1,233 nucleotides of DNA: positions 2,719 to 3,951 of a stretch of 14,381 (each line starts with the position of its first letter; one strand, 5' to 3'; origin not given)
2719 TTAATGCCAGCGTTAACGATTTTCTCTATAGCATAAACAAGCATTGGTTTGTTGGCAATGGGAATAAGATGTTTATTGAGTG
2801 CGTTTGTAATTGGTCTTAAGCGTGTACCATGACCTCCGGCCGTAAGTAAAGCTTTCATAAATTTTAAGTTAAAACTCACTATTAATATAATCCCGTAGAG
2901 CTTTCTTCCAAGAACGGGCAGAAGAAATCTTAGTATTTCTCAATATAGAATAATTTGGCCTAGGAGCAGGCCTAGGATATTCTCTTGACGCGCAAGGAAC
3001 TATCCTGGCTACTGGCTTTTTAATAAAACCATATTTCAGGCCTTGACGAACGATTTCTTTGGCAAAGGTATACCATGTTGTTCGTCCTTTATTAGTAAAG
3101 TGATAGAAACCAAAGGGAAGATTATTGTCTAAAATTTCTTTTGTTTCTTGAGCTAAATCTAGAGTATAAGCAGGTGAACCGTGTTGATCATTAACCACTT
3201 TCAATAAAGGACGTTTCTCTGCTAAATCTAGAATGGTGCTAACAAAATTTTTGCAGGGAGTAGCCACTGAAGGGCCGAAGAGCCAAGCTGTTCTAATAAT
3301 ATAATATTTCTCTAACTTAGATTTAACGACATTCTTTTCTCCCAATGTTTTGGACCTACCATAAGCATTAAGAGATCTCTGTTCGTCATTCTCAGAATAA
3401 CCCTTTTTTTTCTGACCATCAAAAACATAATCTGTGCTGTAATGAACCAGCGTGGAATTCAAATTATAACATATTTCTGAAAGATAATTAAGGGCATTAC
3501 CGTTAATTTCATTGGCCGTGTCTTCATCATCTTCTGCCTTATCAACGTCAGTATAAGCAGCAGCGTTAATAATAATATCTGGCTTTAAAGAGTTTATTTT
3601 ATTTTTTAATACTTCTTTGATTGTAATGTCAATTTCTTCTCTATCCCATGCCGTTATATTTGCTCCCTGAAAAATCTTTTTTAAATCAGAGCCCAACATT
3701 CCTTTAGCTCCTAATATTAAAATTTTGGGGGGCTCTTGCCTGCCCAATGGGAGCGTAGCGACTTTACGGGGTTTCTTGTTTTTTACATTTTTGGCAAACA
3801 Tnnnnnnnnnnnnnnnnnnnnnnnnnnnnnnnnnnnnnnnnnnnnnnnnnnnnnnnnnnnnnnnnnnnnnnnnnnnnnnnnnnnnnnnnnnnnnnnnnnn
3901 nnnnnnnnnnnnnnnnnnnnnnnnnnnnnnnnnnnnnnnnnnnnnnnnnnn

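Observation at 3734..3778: Copy A of the GC-rich element lies inside the 5' end of rmlD and supplies part of an atypical N-terminal extension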

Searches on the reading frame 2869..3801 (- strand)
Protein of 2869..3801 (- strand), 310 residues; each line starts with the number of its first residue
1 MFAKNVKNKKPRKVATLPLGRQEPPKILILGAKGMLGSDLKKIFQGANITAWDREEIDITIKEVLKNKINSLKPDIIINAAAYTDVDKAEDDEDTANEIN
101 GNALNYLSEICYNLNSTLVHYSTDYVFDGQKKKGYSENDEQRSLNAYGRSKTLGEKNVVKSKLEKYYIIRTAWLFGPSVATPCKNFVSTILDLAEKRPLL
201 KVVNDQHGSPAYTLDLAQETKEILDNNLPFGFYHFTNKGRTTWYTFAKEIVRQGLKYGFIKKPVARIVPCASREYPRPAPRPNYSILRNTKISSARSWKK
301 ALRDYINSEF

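Call 13: search_protein_families(library=pfam, proteins=[window:2869-3801:-])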
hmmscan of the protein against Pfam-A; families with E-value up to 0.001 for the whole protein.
window:2869-3801:- (310 aa): 5 families
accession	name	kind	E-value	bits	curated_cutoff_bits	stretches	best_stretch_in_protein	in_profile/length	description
PF04321.23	RmlD_sub_bind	-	1e-87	294.3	27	1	26-307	2-283/287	RmlD substrate binding domain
PF01370.27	Epimerase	-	5.3e-17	62.5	20.9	1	27-186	1-186/240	NAD dependent epimerase/dehydratase family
PF16363.11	GDP_Man_Dehyd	-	1.8e-07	31.4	27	1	56-163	58-169/332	GDP-mannose 4,6 dehydratase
PF07993.18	NAD_binding_4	-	2.8e-05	23.8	20.1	1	72-181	87-214/258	Male sterility protein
PF01073.25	3Beta_HSD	-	0.00062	19.3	22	1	54-162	49-161/280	3-beta hydroxysteroid dehydrogenase/isomerase family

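Call 14: find_homologous_proteins(query=window:2869-3801:-, max_evalue=1e-40)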
Query window:2869-3801:- (310 aa): 5430 proteins with E <= 1e-40 among 8000 candidates; the best 120 are listed.
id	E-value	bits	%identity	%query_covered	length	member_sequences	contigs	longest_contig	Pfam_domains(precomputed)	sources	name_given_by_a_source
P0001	2.3e-206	702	100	100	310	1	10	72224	PF04321.24,PF16363.12,PF01370.28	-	-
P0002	3.1e-170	583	82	100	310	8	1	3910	PF04321.24,PF16363.12,PF01370.28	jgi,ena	-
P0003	7.4e-163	559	79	100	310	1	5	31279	PF04321.24,PF16363.12,PF01370.28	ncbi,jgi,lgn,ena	-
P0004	8.0e-163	559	80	100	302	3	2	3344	PF04321.24,PF16363.12,PF01370.28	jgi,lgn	-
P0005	2.7e-157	541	80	94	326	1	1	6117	PF04321.24,PF16363.12,PF01370.28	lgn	-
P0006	2.5e-153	528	76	100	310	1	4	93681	PF04321.24,PF16363.12,PF02719.22,PF01370.28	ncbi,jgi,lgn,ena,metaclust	metaclust:\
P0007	6.2e-147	507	75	93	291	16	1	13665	PF04321.24,PF16363.12,PF01370.28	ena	-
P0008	2.4e-119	416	62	92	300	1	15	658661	PF04321.24,PF16363.12,PF02719.22,PF01073.26,PF07993.19,PF01370.28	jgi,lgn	jgi:dTDP-4-dehydrorhamnose reductase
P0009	9.1e-119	414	64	92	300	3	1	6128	PF04321.24,PF16363.12,PF01370.28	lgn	-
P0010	3.2e-117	409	63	93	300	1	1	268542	PF04321.24,PF16363.12,PF01370.28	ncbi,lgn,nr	ncbi:dTDP-4-dehydrorhamnose reductase [Patescibacteria group bacterium]|nr:dTDP-4-dehydrorhamnose re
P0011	1.4e-92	328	55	91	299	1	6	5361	PF04321.24,PF16363.12,PF02719.22,PF07993.19,PF01370.28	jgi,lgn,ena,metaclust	metaclust:\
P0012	7.5e-89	316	53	91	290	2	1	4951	PF04321.24,PF16363.12,PF02719.22,PF01073.26,PF07993.19,PF01370.28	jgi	-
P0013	2.1e-88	314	53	90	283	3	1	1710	PF04321.24,PF16363.12,PF02719.22,PF01073.26,PF07993.19,PF01370.28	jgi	-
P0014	8.0e-88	312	55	91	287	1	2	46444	PF04321.24,PF16363.12,PF02719.22,PF07993.19,PF01370.28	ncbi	ncbi:MAG: dTDP-4-dehydrorhamnose reductase [Patescibacteria group bacterium]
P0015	6.7e-87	309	53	90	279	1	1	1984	PF04321.24,PF16363.12,PF01370.28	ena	-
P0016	1.1e-86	309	53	92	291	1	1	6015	PF04321.24,PF16363.12,PF02719.22,PF07993.19,PF01370.28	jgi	jgi:dTDP-4-dehydrorhamnose reductase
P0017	1.9e-86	308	54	91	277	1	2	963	PF04321.24,PF16363.12,PF02719.22,PF01073.26,PF01370.28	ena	-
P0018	2.3e-86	308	52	91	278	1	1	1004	PF04321.24,PF16363.12,PF02719.22,PF01073.26,PF07993.19,PF01370.28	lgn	-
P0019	2.4e-86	308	51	91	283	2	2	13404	PF04321.24,PF16363.12,PF02719.22,PF01370.28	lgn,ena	-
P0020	2.8e-86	307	52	91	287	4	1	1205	PF04321.24,PF16363.12,PF01370.28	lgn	-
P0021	7.3e-86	306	53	91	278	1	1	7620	PF04321.24,PF16363.12,PF02719.22,PF01073.26,PF01370.28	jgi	jgi:dTDP-4-dehydrorhamnose reductase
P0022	9.9e-86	306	51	91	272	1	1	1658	PF04321.24,PF16363.12,PF01370.28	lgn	-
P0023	1.1e-85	306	50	91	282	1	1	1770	PF04321.24,PF16363.12,PF02719.22,PF01073.26,PF07993.19,PF01370.28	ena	-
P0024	1.1e-85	305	48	91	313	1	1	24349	PF04321.24,PF16363.12,PF01370.28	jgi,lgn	-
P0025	1.4e-85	305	52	91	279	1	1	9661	PF04321.24,PF16363.12,PF01073.26,PF07993.19,PF01370.28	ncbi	-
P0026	1.6e-85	305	52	92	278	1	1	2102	PF04321.24,PF16363.12,PF02719.22,PF01073.26,PF07993.19,PF01370.28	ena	-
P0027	1.9e-85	305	52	91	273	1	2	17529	PF04321.24,PF16363.12,PF02719.22,PF01073.26,PF07993.19,PF01370.28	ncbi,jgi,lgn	-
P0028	1.9e-85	305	51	91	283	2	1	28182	PF04321.24,PF16363.12,PF02719.22,PF01073.26,PF01370.28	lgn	-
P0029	2.0e-85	305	51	91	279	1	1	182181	PF04321.24,PF16363.12,PF02719.22,PF01073.26,PF07993.19,PF01370.28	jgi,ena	-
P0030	2.3e-85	304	50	92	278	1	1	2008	PF04321.24,PF16363.12,PF02719.22,PF01073.26,PF01370.28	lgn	-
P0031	3.5e-85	304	51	92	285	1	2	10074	PF04321.24,PF16363.12,PF02719.22,PF01073.26,PF01370.28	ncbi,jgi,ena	-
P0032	3.9e-85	304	52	92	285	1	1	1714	PF04321.24,PF16363.12,PF02719.22,PF07993.19,PF01370.28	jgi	jgi:dTDP-4-dehydrorhamnose reductase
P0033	6.0e-85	303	53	91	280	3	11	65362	PF04321.24,PF16363.12,PF02719.22,PF01073.26,PF01370.28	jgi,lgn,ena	-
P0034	6.4e-85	303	50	91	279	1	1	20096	PF04321.24,PF16363.12,PF02719.22,PF01073.26,PF01370.28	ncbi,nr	ncbi:MAG: dTDP-4-dehydrorhamnose reductase [Candidatus Buchananbacteria bacterium]|nr:dTDP-4-dehydro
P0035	6.8e-85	303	53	91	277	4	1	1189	PF04321.24,PF16363.12,PF02719.22,PF01073.26,PF01370.28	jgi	-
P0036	8.1e-85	303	52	92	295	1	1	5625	PF04321.24,PF16363.12,PF02719.22,PF07993.19,PF01370.28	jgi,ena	-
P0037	9.9e-85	302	50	91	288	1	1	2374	PF04321.24,PF16363.12,PF02719.22,PF07993.19,PF01370.28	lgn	-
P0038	1.2e-84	302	49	91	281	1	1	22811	PF04321.24,PF16363.12,PF02719.22,PF01370.28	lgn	-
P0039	2.3e-84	301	49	91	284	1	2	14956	PF04321.24,PF16363.12,PF02719.22,PF01073.26,PF07993.19,PF01370.28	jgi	jgi:dTDP-4-dehydrorhamnose reductase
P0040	2.4e-84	301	52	91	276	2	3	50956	PF04321.24,PF16363.12,PF02719.22,PF01370.28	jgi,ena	-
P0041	3.1e-84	301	52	91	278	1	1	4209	PF04321.24,PF16363.12,PF02719.22,PF01073.26,PF01370.28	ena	-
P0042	3.3e-84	301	51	90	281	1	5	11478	PF04321.24,PF16363.12,PF02719.22,PF01370.28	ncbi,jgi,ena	jgi:dTDP-4-dehydrorhamnose reductase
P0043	3.8e-84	300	53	91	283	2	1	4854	PF04321.24,PF16363.12,PF02719.22,PF07993.19,PF01370.28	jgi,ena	-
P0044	6.5e-84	300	51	91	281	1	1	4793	PF04321.24,PF16363.12,PF02719.22,PF07993.19,PF01370.28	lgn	-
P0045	9.6e-84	299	52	91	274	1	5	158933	PF04321.24,PF16363.12,PF02719.22,PF01073.26,PF01370.28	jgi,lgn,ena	-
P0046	1.5e-83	298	51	91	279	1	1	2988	PF04321.24,PF16363.12,PF02719.22,PF01073.26,PF01370.28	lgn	-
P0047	1.6e-83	298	51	91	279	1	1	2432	PF04321.24,PF16363.12,PF02719.22,PF01370.28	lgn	-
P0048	2.0e-83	298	48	92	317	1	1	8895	PF04321.24,PF16363.12,PF02719.22,PF01073.26,PF07993.19,PF01370.28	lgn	-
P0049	2.1e-83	298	52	91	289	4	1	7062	PF04321.24,PF16363.12,PF02719.22,PF07993.19,PF01370.28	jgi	-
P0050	4.0e-83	297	52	91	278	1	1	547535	PF04321.24,PF16363.12,PF02719.22,PF01073.26,PF07993.19,PF01370.28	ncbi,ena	-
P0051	4.4e-83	297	53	90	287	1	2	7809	PF04321.24,PF16363.12,PF02719.22,PF01073.26,PF01370.28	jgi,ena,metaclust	metaclust:\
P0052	4.6e-83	297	50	91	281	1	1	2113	PF04321.24,PF16363.12,PF02719.22,PF01370.28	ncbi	-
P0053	5.0e-83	297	50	91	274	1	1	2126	PF04321.24,PF16363.12,PF02719.22,PF01073.26,PF07993.19,PF01370.28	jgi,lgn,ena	-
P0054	5.2e-83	297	51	90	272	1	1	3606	PF04321.24,PF16363.12,PF01370.28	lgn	-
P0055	5.7e-83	297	48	91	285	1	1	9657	PF04321.24,PF16363.12,PF07993.19,PF01370.28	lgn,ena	-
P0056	5.8e-83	297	51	92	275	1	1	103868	PF04321.24,PF16363.12,PF02719.22,PF07993.19,PF01370.28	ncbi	ncbi:MAG: dTDP-4-dehydrorhamnose reductase [Patescibacteria group bacterium]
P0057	6.4e-83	296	53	91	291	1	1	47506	PF04321.24,PF16363.12,PF02719.22,PF01073.26,PF07993.19,PF01370.28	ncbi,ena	-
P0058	7.3e-83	296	52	91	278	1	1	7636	PF04321.24,PF16363.12,PF02719.22,PF01370.28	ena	-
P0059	7.3e-83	296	51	91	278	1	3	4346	PF04321.24,PF16363.12,PF02719.22,PF01073.26,PF07993.19,PF01370.28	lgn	-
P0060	7.9e-83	296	50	92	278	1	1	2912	PF04321.24,PF16363.12,PF02719.22,PF01073.26,PF07993.19,PF01370.28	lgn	-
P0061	8.1e-83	296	52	91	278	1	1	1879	PF04321.24,PF16363.12,PF02719.22,PF01370.28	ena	-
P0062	8.4e-83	296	50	91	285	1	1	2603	PF04321.24,PF16363.12,PF02719.22,PF07993.19,PF01370.28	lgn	-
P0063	1.0e-82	296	50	91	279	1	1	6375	PF04321.24,PF16363.12,PF02719.22,PF01073.26,PF07993.19,PF01370.28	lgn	-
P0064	1.1e-82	296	51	91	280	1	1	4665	PF04321.24,PF16363.12,PF02719.22,PF07993.19,PF01370.28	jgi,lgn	-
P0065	1.2e-82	295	50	90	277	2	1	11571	PF04321.24,PF16363.12,PF02719.22,PF01073.26,PF01370.28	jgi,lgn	-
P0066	1.3e-82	295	53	91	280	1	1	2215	PF04321.24,PF16363.12,PF02719.22,PF01073.26,PF07993.19,PF01370.28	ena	-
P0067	1.4e-82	295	52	91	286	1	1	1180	PF04321.24,PF16363.12,PF02719.22,PF07993.19,PF01370.28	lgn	-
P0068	1.5e-82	295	50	91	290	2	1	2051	PF04321.24,PF16363.12,PF02719.22,PF01370.28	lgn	-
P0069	1.5e-82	295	51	92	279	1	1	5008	PF04321.24,PF16363.12,PF02719.22,PF01073.26,PF07993.19,PF01370.28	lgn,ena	-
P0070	1.6e-82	295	50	91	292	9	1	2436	PF04321.24,PF16363.12,PF02719.22,PF07993.19,PF01370.28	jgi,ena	-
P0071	1.6e-82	295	51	91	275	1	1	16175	PF04321.24,PF16363.12,PF02719.22,PF01370.28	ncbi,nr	ncbi:MAG: dTDP-4-dehydrorhamnose reductase [Parcubacteria group bacterium]|nr:dTDP-4-dehydrorhamnose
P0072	2.3e-82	295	51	92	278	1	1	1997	PF04321.24,PF16363.12,PF02719.22,PF01073.26,PF07993.19,PF01370.28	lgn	-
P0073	2.4e-82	294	50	91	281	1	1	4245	PF04321.24,PF16363.12,PF02719.22,PF01370.28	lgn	-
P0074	2.5e-82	294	52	90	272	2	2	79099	PF04321.24,PF16363.12,PF02719.22,PF01073.26,PF01370.28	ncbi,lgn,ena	ncbi:MAG: dTDP-4-dehydrorhamnose reductase [Patescibacteria group bacterium]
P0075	3.2e-82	294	49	92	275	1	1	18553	PF04321.24,PF16363.12,PF02719.22,PF01073.26,PF01370.28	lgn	-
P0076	3.3e-82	294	49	91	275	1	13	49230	PF04321.24,PF16363.12,PF02719.22,PF07993.19,PF01370.28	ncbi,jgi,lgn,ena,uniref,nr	ncbi:MAG: dTDP-4-dehydrorhamnose reductase [Candidatus Kerfeldbacteria bacterium CG08_land_8_20_14_0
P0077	3.4e-82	294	51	90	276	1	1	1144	PF04321.24,PF16363.12,PF02719.22,PF01073.26,PF01370.28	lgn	-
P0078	4.4e-82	294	49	90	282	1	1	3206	PF04321.24,PF16363.12,PF01370.28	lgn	-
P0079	5.1e-82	293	51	93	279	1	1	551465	PF04321.24,PF16363.12,PF02719.22,PF07993.19,PF01370.28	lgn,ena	-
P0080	5.1e-82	293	49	92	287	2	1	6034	PF04321.24,PF16363.12,PF02719.22,PF01073.26,PF01370.28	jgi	jgi:dTDP-4-dehydrorhamnose reductase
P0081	5.2e-82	293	52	91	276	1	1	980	PF04321.24,PF16363.12,PF02719.22,PF01370.28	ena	-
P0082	1.1e-81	292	51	91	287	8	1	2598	PF04321.24,PF16363.12,PF02719.22,PF07993.19,PF01370.28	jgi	jgi:dTDP-4-dehydrorhamnose reductase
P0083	1.1e-81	292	52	91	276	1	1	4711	PF04321.24,PF16363.12,PF02719.22,PF01073.26,PF07993.19,PF01370.28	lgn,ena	-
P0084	1.2e-81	292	52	90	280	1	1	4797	PF04321.24,PF16363.12,PF02719.22,PF01370.28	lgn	-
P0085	1.4e-81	292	49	92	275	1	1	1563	PF04321.24,PF16363.12,PF02719.22,PF01073.26,PF07993.19,PF01370.28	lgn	-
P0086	1.5e-81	292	51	91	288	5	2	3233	PF04321.24,PF16363.12,PF02719.22,PF01073.26,PF07993.19,PF01370.28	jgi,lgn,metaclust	metaclust:\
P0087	1.6e-81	292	51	91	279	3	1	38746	PF04321.24,PF16363.12,PF02719.22,PF01073.26,PF07993.19,PF01370.28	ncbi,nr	ncbi:MAG: dTDP-4-dehydrorhamnose reductase [bacterium]|nr:dTDP-4-dehydrorhamnose reductase [bacteriu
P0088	1.6e-81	292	52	91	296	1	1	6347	PF04321.24,PF16363.12,PF02719.22,PF01073.26,PF07993.19,PF01370.28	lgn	-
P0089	1.7e-81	292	51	91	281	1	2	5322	PF04321.24,PF16363.12,PF02719.22,PF07993.19,PF01370.28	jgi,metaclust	metaclust:\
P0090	1.9e-81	292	48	92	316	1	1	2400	PF04321.24,PF16363.12,PF02719.22,PF01370.28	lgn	-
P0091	2.1e-81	291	51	91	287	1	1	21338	PF04321.24,PF16363.12,PF02719.22,PF01073.26,PF07993.19,PF01370.28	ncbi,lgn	ncbi:MAG: dTDP-4-dehydrorhamnose reductase [Patescibacteria group bacterium]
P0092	2.8e-81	291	51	91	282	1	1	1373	PF04321.24,PF16363.12,PF01370.28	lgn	-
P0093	3.0e-81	291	51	91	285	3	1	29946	PF04321.24,PF16363.12,PF02719.22,PF01073.26,PF07993.19,PF01370.28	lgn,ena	-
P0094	3.0e-81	291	50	91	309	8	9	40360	PF04321.24,PF16363.12,PF02719.22,PF01073.26,PF01370.28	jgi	-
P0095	3.2e-81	291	51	91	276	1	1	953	PF04321.24,PF16363.12,PF02719.22,PF01073.26,PF07993.19,PF01370.28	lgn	-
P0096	3.2e-81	291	51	91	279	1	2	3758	PF04321.24,PF16363.12,PF02719.22,PF07993.19,PF01370.28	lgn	-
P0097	3.8e-81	291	51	92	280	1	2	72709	PF04321.24,PF16363.12,PF02719.22,PF01370.28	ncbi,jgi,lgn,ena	ncbi:MAG: dTDP-4-dehydrorhamnose reductase [Patescibacteria group bacterium]|jgi:dTDP-4-dehydrorhamn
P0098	4.3e-81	290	48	91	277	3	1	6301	PF04321.24,PF16363.12,PF02719.22,PF07993.19,PF01370.28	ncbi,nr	ncbi:dTDP-4-dehydrorhamnose reductase [Patescibacteria group bacterium]|nr:dTDP-4-dehydrorhamnose re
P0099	4.6e-81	290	50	91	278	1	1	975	PF04321.24,PF16363.12,PF02719.22,PF01073.26,PF07993.19,PF01370.28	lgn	-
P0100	4.8e-81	290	49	89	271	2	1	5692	PF04321.24,PF16363.12,PF02719.22,PF01073.26,PF01370.28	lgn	-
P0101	5.0e-81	290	51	90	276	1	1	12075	PF04321.24,PF16363.12,PF02719.22,PF01073.26,PF07993.19,PF01370.28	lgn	-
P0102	5.1e-81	290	49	91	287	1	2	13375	PF04321.24,PF16363.12,PF02719.22,PF07993.19,PF01370.28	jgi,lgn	-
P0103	5.1e-81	290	50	91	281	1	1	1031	PF04321.24,PF16363.12,PF02719.22,PF01073.26,PF07993.19,PF01370.28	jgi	-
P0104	5.8e-81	290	50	92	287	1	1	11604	PF04321.24,PF16363.12,PF02719.22,PF07993.19,PF01370.28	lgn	-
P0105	6.6e-81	290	49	92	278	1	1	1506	PF04321.24,PF16363.12,PF02719.22,PF01073.26,PF01370.28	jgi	jgi:dTDP-4-dehydrorhamnose reductase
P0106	7.6e-81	290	47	91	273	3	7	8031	PF04321.24,PF16363.12,PF02719.22,PF07993.19,PF01370.28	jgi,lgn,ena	-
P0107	7.7e-81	290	49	91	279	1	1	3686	PF04321.24,PF16363.12,PF01370.28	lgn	-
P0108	8.8e-81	289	49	91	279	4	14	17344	PF04321.24,PF16363.12,PF02719.22,PF01073.26,PF07993.19,PF01370.28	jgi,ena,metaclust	metaclust:\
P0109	1.7e-80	288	49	92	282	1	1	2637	PF04321.24,PF16363.12,PF02719.22,PF01370.28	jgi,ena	-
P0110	1.8e-80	288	51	90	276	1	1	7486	PF04321.24,PF16363.12,PF02719.22,PF01073.26,PF07993.19,PF01370.28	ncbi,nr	ncbi:MAG: dTDP-4-dehydrorhamnose reductase [Candidatus Komeilibacteria bacterium]|nr:dTDP-4-dehydror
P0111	2.4e-80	288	51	91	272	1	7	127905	PF04321.24,PF16363.12,PF01370.28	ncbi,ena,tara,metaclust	tara:strand:+ start:16582 stop:17400 length:819 start_codon:yes stop_codon:yes gene_type:complete|me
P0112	2.5e-80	288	51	91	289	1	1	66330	PF04321.24,PF16363.12,PF02719.22,PF07993.19,PF01370.28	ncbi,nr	ncbi:MAG: dTDP-4-dehydrorhamnose reductase [Patescibacteria group bacterium]|nr:dTDP-4-dehydrorhamno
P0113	3.1e-80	288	51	91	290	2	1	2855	PF04321.24,PF16363.12,PF02719.22,PF01073.26,PF07993.19,PF01370.28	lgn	-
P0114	3.2e-80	288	50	89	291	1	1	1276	PF04321.24,PF16363.12,PF02719.22,PF01073.26,PF01370.28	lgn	-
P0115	3.3e-80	287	51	91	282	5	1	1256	PF04321.24,PF16363.12,PF02719.22,PF01073.26,PF01370.28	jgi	-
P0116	4.0e-80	287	51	91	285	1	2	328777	PF04321.24,PF16363.12,PF02719.22,PF01073.26,PF07993.19,PF01370.28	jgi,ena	jgi:dTDP-4-dehydrorhamnose reductase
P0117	4.1e-80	287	46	91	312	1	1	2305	PF04321.24,PF16363.12,PF02719.22,PF01073.26,PF01370.28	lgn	-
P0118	4.6e-80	287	50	91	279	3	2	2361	PF04321.24,PF16363.12,PF02719.22,PF01073.26,PF07993.19,PF01370.28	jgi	jgi:dTDP-4-dehydrorhamnose reductase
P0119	6.0e-80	287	47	90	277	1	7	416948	PF04321.24,PF16363.12,PF07993.19,PF01370.28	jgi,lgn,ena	jgi:dTDP-4-dehydrorhamnose reductase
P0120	6.4e-80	287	52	88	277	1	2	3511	PF04321.24,PF16363.12,PF02719.22,PF01073.26,PF07993.19,PF01370.28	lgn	-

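Call 16: find_encoding_contigs(protein=P0002, flank=10000, max_places=3)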
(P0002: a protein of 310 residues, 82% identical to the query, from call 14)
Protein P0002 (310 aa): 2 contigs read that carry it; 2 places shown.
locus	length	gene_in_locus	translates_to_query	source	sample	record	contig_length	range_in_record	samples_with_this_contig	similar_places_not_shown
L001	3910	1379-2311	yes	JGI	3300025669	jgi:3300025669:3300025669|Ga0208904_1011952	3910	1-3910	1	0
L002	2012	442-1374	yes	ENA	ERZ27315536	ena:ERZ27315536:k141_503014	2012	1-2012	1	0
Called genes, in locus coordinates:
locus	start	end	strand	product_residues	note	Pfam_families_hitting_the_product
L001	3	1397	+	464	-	?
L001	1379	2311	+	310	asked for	PF01370:Epimerase, PF04321:RmlD_sub_bind, PF16363:GDP_Man_Dehyd (weak)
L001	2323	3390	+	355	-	PF00483:NTP_transferase, PF12804:NTP_transf_3 (weak), PF25084:LbH_EIF2B, PF00132:Hexapep (faint), PF25087:GMPPB_C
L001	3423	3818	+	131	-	PF00886:Ribosomal_S16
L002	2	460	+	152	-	?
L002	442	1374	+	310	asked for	PF01370:Epimerase, PF04321:RmlD_sub_bind, PF16363:GDP_Man_Dehyd (weak)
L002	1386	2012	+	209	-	?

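Call 17: find_encoding_contigs(protein=P0003, flank=10000, max_places=3)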
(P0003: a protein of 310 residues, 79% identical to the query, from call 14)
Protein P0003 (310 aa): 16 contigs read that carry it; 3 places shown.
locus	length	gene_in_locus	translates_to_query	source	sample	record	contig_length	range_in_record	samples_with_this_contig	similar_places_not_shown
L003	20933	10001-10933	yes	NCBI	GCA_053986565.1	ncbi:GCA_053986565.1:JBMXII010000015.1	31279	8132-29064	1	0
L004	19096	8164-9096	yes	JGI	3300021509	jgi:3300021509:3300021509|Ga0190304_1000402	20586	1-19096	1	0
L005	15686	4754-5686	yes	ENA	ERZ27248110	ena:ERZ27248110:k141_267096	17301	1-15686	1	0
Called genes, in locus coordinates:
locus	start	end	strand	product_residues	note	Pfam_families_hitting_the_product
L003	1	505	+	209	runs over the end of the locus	PF13483:Lactamase_B_3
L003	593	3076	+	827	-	PF00521:DNA_topoisoIV, PF03989:DNA_gyraseA_C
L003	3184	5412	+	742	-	PF00082:Peptidase_S8, PF01839:FG-GAP (weak), PF13517:FG-GAP_3 (weak)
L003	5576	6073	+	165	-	PF00011:HSP20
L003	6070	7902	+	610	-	PF12229:PG_binding_4, PF04294:VanW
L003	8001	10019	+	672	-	PF00350:Dynamin_N (faint), PF04760:IF2_N, PF03144:GTP_EFTU_D2 (faint), PF03193:RsgA_GTPase (faint), PF00009:GTP_EFTU, PF01926:MMR_HSR1, PF22042:EF-G_D2, PF11987:IF-2, +1 more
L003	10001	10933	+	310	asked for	PF01370:Epimerase, PF04321:RmlD_sub_bind, PF16363:GDP_Man_Dehyd (weak)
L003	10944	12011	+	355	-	PF00483:NTP_transferase, PF12804:NTP_transf_3 (weak), PF00132:Hexapep (faint), PF25084:LbH_EIF2B, PF25087:GMPPB_C (weak)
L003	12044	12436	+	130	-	PF00886:Ribosomal_S16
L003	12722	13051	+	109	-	PF13083:KH_KhpA-B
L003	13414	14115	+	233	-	PF01746:tRNA_m1G_MT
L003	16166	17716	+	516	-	PF01743:PolyA_pol, PF01966:HD (weak), PF13735:tRNA_NucTran2_2 (weak)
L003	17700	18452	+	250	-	PF00849:PseudoU_synth_2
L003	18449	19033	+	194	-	PF02224:Cytidylate_kin (weak), PF13189:Cytidylate_kin2 (weak), PF13238:AAA_18, PF13207:AAA_17, PF13189:Cytidylate_kin2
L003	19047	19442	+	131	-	PF01245:Ribosomal_L19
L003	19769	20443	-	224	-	PF04218:CENP-B_N (faint)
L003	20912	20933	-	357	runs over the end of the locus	PF01926:MMR_HSR1, PF02421:FeoB_N (weak), PF06071:YchF-GTPase_C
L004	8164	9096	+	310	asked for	PF01370:Epimerase, PF04321:RmlD_sub_bind, PF16363:GDP_Man_Dehyd (weak)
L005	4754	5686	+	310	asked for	PF01370:Epimerase, PF04321:RmlD_sub_bind, PF16363:GDP_Man_Dehyd (weak)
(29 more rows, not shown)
